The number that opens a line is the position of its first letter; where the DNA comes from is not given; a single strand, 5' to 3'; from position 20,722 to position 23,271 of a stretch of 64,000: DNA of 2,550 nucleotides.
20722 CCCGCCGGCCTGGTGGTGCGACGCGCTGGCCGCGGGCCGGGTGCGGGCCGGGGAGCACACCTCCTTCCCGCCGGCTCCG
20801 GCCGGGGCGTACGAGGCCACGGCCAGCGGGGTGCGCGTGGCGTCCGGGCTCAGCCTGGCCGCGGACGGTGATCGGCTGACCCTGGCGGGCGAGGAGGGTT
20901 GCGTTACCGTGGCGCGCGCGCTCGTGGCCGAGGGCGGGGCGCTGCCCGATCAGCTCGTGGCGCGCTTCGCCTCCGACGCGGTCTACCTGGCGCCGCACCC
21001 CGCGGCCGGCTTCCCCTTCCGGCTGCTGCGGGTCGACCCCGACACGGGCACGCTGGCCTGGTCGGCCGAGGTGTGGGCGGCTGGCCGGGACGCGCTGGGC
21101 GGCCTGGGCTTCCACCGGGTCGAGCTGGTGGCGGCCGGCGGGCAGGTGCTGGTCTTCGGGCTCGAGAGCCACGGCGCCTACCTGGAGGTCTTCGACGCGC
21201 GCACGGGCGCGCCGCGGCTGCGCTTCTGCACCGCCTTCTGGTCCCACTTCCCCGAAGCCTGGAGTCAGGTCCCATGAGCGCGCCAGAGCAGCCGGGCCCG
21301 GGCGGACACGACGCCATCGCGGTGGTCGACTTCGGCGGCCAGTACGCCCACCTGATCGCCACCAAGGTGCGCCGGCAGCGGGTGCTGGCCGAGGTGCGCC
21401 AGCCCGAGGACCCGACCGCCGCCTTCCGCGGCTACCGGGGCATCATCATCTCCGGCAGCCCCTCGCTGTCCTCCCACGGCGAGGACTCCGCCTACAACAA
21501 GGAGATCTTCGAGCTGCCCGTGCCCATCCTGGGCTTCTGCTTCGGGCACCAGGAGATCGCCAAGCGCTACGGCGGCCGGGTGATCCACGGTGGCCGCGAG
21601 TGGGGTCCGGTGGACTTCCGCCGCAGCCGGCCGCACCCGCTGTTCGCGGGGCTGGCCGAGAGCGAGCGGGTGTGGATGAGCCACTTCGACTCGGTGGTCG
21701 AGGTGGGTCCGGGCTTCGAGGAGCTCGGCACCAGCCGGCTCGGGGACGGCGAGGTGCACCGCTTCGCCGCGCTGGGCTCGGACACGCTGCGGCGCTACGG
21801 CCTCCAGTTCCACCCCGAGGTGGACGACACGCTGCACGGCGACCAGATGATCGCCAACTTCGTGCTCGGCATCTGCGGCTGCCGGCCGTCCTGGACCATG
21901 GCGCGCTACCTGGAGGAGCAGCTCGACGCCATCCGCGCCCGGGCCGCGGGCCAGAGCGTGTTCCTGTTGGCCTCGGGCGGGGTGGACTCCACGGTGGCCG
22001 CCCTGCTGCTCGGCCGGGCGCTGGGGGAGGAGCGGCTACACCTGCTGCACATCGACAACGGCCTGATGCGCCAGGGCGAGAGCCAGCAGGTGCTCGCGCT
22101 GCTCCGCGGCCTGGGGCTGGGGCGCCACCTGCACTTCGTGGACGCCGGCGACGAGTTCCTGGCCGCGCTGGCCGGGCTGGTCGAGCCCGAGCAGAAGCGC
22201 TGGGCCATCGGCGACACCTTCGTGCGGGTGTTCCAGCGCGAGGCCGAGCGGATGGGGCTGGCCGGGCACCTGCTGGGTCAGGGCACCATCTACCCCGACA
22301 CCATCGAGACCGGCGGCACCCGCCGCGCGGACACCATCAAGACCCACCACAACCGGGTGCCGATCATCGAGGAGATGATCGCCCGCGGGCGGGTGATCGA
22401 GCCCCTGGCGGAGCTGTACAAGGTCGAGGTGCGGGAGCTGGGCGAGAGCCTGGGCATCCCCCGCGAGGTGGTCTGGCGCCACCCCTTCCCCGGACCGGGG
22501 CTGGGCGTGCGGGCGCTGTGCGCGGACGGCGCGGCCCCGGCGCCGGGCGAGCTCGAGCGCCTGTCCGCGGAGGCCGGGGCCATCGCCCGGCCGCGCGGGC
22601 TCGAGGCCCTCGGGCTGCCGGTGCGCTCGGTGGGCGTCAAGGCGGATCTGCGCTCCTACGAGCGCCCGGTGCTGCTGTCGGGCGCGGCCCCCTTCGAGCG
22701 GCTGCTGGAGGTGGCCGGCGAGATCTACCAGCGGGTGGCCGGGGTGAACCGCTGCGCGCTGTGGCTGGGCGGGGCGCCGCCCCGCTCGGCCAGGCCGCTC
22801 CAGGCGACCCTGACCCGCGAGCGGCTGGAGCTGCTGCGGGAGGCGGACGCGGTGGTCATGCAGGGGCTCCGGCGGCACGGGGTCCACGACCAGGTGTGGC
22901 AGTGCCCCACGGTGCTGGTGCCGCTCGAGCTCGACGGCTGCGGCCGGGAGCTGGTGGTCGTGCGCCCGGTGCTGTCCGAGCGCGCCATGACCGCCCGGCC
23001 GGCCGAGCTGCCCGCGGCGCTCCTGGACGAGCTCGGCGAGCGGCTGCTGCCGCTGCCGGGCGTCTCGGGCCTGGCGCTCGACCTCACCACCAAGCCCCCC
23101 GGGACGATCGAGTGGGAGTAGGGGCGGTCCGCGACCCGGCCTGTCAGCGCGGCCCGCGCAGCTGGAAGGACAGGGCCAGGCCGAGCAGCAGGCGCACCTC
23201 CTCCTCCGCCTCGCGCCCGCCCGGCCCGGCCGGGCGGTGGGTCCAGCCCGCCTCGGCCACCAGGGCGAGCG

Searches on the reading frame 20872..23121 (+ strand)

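Call 53: search_protein_families(library=pfam, proteins=[window:20872-23121:+], max_evalue=0.00001)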
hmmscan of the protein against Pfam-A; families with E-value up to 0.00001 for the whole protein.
window:20872-23121:+ (749 aa): 3 families
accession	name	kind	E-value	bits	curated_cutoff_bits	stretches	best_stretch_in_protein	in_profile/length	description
PF00117.34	GATase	-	1.4e-26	93.8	22.8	1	151-332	2-188/190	Glutamine amidotransferase class-I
PF00958.27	GMP_synt_C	-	4.3e-16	59.2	27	1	666-748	3-92/92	GMP synthase C terminal domain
PF02540.23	NAD_synthase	-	5.1e-09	36.1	21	0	357-418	15-76/242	NAD synthase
